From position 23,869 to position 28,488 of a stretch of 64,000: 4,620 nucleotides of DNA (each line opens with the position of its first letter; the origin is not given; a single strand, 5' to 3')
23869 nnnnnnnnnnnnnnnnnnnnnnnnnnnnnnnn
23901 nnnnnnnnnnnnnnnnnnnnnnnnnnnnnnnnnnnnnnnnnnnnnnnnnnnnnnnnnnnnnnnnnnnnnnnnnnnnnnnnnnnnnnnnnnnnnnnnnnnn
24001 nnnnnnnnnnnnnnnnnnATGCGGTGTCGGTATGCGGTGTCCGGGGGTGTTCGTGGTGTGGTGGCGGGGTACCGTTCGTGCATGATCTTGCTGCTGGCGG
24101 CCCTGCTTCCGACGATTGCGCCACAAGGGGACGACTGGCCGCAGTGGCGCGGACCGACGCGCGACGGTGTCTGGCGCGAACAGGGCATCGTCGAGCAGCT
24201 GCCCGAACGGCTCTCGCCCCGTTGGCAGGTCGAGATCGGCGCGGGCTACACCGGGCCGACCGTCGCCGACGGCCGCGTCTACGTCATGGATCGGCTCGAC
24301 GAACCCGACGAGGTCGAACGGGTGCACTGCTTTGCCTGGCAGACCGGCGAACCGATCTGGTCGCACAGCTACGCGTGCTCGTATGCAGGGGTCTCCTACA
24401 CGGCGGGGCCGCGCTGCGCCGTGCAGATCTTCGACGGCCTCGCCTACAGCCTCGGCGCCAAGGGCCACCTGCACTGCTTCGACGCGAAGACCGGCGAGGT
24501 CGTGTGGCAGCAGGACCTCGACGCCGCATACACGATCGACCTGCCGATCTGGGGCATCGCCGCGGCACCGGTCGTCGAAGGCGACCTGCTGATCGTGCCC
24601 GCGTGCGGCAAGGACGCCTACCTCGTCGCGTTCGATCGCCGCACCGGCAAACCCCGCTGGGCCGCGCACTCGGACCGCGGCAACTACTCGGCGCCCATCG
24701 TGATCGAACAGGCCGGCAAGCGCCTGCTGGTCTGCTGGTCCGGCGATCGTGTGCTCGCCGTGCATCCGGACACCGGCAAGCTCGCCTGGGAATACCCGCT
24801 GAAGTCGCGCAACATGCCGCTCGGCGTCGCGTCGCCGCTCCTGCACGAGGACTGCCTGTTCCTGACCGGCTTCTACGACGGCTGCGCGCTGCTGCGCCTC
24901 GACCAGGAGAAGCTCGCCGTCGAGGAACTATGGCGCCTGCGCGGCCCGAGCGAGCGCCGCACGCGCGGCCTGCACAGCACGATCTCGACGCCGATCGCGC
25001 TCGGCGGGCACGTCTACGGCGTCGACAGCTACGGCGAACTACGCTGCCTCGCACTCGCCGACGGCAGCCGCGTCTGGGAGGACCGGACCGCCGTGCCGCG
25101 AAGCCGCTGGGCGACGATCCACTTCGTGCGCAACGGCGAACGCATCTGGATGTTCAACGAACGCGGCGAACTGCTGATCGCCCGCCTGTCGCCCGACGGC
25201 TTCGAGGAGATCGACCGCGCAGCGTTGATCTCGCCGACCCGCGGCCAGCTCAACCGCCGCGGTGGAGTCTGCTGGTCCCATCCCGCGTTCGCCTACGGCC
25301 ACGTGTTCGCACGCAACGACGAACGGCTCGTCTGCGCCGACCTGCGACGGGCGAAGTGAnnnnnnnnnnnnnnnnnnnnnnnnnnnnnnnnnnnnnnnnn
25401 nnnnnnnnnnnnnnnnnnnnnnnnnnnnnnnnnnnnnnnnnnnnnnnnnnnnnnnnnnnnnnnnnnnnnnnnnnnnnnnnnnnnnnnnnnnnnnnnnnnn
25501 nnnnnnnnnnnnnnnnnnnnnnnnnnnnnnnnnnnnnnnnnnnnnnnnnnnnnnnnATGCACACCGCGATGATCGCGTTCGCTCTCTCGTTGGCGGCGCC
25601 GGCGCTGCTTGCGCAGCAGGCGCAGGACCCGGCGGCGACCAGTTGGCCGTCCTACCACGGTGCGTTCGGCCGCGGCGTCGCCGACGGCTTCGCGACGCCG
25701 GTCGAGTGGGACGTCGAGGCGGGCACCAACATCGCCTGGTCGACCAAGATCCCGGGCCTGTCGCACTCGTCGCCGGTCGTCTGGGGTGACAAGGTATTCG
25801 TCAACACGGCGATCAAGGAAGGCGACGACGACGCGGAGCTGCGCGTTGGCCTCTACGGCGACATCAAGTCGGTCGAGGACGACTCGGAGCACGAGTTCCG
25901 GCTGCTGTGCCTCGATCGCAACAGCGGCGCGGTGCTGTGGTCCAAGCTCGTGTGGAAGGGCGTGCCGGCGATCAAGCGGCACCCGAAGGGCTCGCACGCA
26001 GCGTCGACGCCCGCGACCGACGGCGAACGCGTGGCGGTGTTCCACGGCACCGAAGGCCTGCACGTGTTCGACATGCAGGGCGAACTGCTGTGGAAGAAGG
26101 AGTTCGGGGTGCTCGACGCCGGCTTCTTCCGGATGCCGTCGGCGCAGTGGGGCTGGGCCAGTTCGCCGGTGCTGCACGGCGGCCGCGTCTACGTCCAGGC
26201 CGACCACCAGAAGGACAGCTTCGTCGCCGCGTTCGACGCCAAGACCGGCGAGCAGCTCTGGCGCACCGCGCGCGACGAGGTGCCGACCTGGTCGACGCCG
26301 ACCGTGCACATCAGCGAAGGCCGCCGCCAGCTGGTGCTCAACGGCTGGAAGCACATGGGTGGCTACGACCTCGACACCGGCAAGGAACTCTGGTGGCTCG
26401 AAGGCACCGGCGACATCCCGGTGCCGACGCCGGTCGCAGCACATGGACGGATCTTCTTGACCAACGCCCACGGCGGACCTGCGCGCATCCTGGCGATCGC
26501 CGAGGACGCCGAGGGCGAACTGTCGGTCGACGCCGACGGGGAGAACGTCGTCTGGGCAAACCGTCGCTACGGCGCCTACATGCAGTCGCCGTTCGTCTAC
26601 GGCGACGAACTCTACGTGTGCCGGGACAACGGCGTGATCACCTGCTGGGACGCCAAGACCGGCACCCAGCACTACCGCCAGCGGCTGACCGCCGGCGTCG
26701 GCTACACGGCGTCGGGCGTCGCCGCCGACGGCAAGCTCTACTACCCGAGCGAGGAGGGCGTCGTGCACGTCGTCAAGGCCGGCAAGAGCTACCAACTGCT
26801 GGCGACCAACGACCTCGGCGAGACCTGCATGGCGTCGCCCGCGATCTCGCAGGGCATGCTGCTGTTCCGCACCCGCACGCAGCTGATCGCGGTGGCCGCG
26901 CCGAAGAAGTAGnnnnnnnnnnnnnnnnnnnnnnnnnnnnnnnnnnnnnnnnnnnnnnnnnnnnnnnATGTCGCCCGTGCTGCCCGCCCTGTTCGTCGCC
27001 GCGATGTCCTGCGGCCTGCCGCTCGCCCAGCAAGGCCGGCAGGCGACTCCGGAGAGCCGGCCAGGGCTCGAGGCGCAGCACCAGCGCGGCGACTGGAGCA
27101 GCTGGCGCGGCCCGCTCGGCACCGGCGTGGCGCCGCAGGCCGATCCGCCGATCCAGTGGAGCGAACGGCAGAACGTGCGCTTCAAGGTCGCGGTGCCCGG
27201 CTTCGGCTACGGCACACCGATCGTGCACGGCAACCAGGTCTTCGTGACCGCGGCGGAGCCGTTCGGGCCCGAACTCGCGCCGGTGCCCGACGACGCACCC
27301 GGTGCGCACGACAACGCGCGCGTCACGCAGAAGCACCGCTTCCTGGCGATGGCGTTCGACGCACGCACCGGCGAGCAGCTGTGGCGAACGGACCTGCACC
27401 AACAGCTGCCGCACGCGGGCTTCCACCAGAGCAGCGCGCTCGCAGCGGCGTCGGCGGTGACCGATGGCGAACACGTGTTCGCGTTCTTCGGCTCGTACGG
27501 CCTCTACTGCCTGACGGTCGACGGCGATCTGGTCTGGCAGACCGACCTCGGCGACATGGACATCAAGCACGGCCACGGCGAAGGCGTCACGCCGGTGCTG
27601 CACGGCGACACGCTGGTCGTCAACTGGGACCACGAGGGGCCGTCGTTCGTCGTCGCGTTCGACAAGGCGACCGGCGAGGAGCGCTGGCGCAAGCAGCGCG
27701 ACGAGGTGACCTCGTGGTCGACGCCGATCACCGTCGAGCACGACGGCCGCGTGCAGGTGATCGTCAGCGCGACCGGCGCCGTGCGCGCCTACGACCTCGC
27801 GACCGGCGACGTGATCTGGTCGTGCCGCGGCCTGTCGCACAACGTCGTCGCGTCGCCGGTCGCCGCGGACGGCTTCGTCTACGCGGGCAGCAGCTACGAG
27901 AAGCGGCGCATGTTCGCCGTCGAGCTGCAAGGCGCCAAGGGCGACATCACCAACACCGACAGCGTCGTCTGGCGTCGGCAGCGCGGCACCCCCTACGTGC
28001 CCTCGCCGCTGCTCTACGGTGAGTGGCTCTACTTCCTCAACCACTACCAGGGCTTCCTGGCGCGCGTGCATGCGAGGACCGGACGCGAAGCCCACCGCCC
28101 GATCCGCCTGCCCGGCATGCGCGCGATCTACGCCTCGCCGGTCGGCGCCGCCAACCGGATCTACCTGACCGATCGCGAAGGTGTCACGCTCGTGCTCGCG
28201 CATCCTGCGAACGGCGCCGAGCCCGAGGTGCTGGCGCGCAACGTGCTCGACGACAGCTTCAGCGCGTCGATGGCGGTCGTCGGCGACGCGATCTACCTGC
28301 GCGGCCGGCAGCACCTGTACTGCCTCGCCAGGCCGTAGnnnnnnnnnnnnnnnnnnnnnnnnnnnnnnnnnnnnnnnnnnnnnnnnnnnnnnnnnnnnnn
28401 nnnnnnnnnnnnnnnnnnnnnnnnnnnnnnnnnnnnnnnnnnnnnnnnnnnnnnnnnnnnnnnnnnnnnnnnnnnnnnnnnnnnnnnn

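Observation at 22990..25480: Dispersed family of ~80-bp palindromic (REP/MITE-like) elements with compensatory stem mutations, confined to intergenic gaps of the beta-propeller gene array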

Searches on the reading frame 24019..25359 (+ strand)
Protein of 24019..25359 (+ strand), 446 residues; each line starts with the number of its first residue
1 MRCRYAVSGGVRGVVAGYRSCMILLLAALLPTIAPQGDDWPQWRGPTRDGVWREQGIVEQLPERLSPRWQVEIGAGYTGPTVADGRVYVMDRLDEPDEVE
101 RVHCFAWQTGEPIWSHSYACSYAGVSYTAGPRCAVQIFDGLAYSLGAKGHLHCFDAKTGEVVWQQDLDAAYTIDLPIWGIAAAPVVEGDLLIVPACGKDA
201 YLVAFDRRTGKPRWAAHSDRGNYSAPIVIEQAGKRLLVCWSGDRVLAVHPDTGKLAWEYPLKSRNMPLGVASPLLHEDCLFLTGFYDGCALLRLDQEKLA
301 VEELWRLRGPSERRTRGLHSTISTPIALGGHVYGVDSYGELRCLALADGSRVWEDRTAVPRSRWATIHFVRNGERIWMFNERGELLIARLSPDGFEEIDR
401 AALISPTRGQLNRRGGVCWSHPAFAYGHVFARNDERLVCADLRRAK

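Call 11: search_protein_families(library=pfam, proteins=[window:24019-25359:+])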
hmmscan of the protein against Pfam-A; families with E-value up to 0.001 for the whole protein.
window:24019-25359:+ (446 aa): 3 families
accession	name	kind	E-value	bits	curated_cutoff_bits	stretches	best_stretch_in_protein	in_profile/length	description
PF13360.13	PQQ_2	-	1.7e-33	116.6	27.6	2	100-354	3-232/233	Outer membrane protein assembly factor BamB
PF01011.28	PQQ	-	1.6e-11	44.1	26.7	1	149-234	497-592/595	Glucose/ethanol/alcohol dehydrogenase, beta-propeller domain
PF13570.13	Beta-prop_ACSF4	-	8e-11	42.3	133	1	147-281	69-189/329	Beta-alanine-activating enzyme, beta-propeller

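Call 43: find_homologous_proteins(query=window:24082-25359:+)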
Query window:24082-25359:+ (425 aa): 4928 proteins with E <= 0.001 among 8000 candidates; the best 120 are listed.
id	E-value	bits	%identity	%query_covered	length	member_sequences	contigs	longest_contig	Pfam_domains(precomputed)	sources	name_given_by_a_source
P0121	2.1e-291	984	98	100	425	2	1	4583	PF01011.29,PF13360.14,PF13570.14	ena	-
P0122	4.9e-244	828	81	99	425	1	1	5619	PF01011.29,PF13360.14,PF13570.14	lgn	-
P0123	1.2e-230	784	77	99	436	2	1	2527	PF01011.29,PF13360.14,PF13570.14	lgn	-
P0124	2.0e-230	783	76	100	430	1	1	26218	PF01011.29,PF13360.14,PF13570.14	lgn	-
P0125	4.0e-230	782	76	100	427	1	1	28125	PF01011.29,PF13360.14,PF13570.14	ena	-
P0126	4.4e-230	782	76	100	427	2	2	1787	PF01011.29,PF13360.14,PF13570.14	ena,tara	tara:strand:+ start:270 stop:1553 length:1284 start_codon:yes stop_codon:yes gene_type:complete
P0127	4.4e-229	779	76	100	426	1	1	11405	PF01011.29,PF13360.14,PF13570.14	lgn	-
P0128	1.8e-228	777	75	99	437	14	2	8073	PF01011.29,PF13360.14,PF13570.14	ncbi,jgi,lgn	ncbi:MAG: outer membrane protein assembly factor BamB [Neolewinella sp.]|jgi:outer membrane protein 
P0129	8.2e-227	771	74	97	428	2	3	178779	PF01011.29,PF13360.14,PF13570.14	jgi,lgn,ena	-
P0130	1.8e-226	770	75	99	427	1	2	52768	PF01011.29,PF13360.14,PF13570.14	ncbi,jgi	ncbi:MAG: outer membrane protein assembly factor BamB [Planctomycetota bacterium]|jgi:outer membrane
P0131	7.7e-226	768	75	99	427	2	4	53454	PF01011.29,PF13360.14,PF13570.14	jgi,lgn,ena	-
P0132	3.3e-224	763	74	99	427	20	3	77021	PF01011.29,PF13360.14,PF13570.14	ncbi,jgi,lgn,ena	jgi:outer membrane protein assembly factor BamB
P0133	1.6e-223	760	74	96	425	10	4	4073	PF01011.29,PF13360.14,PF13570.14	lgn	-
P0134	6.0e-223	759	74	99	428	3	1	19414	PF01011.29,PF13360.14,PF13570.14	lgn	-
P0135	2.8e-222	756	74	99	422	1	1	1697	PF01011.29,PF13360.14,PF13570.14,PF25293.2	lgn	-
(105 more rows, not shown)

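Call 44: find_encoding_contigs(protein=P0121, flank=10000, max_places=4)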
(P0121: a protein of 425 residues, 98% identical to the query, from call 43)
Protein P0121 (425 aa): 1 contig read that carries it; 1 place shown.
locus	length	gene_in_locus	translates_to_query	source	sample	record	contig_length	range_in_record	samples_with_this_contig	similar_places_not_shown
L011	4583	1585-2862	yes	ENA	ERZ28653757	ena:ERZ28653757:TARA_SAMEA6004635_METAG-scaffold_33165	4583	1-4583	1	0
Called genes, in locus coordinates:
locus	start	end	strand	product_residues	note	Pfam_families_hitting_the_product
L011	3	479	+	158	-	?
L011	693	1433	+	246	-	PF02621:VitK2_biosynth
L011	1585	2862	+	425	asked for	PF01011:PQQ (faint), PF13360:PQQ_2, PF13570:Beta-prop_ACSF4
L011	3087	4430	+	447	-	PF01011:PQQ (faint), PF13570:Beta-prop_ACSF4 (faint), PF13360:PQQ_2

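Call 45: find_encoding_contigs(protein=P0122, flank=10000, max_places=3)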
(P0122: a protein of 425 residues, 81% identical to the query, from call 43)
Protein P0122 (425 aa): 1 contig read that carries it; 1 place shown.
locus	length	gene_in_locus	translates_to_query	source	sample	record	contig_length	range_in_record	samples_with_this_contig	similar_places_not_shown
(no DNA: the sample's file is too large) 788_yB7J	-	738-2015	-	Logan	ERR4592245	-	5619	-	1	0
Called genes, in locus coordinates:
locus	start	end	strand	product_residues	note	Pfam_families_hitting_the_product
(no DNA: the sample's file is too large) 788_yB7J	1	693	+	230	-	?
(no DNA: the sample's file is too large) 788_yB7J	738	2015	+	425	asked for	PF01011:PQQ (faint), PF13360:PQQ_2, PF13570:Beta-prop_ACSF4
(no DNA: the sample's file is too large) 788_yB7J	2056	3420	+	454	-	PF01011:PQQ (faint), PF13570:Beta-prop_ACSF4 (faint), PF13360:PQQ_2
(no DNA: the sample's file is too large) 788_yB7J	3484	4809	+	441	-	PF01011:PQQ (faint), PF13360:PQQ_2, PF25293:Beta-prop_EMC1_N (faint), PF13570:Beta-prop_ACSF4, PF13360:PQQ_2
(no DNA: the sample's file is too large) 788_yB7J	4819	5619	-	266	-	?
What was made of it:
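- Gaps of 44 and 40 nt in the 81% relative cannot hold the element: call 45. The gene is therefore ancestral at this site and the elements came later (call 45).
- Tried and rejected: It was rejected because an 81% relative has PQQ2 in place with gaps of 44 and 40 nt (call 45).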

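Call 65: search_protein_families(library=pfam, proteins=[L014:9402-9905:-], max_evalue=0.01)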
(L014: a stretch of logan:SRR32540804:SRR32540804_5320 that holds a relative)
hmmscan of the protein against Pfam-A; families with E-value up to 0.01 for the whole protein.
L014:9402-9905:- (167 aa): 1 family
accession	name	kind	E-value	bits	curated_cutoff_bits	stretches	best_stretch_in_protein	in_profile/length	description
PF02012.26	BNR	-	0.0087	16.3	27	0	145-154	2-11/12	BNR/Asp-box repeat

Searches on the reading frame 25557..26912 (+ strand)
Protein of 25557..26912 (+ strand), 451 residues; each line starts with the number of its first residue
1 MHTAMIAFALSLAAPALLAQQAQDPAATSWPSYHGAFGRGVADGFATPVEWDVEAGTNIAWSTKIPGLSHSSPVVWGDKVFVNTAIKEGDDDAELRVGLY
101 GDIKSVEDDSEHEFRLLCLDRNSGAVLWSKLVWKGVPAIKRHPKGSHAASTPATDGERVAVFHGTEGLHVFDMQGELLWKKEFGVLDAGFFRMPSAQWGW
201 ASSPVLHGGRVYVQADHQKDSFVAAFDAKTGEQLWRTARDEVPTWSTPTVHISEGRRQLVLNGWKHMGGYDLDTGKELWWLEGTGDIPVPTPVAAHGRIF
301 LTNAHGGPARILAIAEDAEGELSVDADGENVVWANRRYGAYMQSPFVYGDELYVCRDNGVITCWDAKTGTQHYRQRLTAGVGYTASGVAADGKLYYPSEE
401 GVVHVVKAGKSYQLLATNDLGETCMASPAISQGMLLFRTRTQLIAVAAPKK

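Call 10: find_encoding_contigs(protein=window:25557-26912:+, flank=10000, max_places=6)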
Protein window:25557-26912:+ (451 aa): no gene with exactly this product is on record in the collection.

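Call 11: search_protein_families(library=pfam, proteins=[window:25557-26912:+])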
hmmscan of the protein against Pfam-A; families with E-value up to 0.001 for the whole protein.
window:25557-26912:+ (451 aa): 3 families
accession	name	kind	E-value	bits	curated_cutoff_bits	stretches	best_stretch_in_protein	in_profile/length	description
PF13360.13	PQQ_2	-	1e-28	101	27.6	1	116-371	5-229/233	Outer membrane protein assembly factor BamB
PF13570.13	Beta-prop_ACSF4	-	1.1e-10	41.9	133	1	221-433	71-266/329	Beta-alanine-activating enzyme, beta-propeller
PF01011.28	PQQ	-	3.4e-08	33.1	26.7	1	174-256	506-592/595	Glucose/ethanol/alcohol dehydrogenase, beta-propeller domain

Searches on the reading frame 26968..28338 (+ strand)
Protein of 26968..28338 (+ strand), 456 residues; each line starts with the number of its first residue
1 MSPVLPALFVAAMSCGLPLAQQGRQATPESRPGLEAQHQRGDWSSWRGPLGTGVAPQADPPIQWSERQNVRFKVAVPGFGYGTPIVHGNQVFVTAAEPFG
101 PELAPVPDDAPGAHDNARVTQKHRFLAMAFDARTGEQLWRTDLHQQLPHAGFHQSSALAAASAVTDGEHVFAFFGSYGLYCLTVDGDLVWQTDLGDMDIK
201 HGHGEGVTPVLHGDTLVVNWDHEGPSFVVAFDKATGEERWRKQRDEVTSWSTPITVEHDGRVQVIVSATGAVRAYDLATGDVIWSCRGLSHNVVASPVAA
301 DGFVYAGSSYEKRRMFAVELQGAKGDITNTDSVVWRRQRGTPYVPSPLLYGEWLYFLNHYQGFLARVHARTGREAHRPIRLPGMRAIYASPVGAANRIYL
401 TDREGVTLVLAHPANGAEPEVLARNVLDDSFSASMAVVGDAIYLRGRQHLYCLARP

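Call 11: search_protein_families(library=pfam, proteins=[window:26968-28338:+])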
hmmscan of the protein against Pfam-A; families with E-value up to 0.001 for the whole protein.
window:26968-28338:+ (456 aa): 4 families
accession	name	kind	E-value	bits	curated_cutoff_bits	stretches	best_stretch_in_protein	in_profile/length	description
PF13360.13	PQQ_2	-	2.7e-34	119.3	27.6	2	129-375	7-230/233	Outer membrane protein assembly factor BamB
PF13570.13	Beta-prop_ACSF4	-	7.5e-11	42.4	133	1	123-453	27-327/329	Beta-alanine-activating enzyme, beta-propeller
PF01011.28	PQQ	-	3.9e-09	36.2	26.7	0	189-246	30-87/595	Glucose/ethanol/alcohol dehydrogenase, beta-propeller domain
PF25293.1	Beta-prop_EMC1_N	-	4.5e-06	26.9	34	0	214-333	74-195/219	EMC1 N-terminal beta-propeller domain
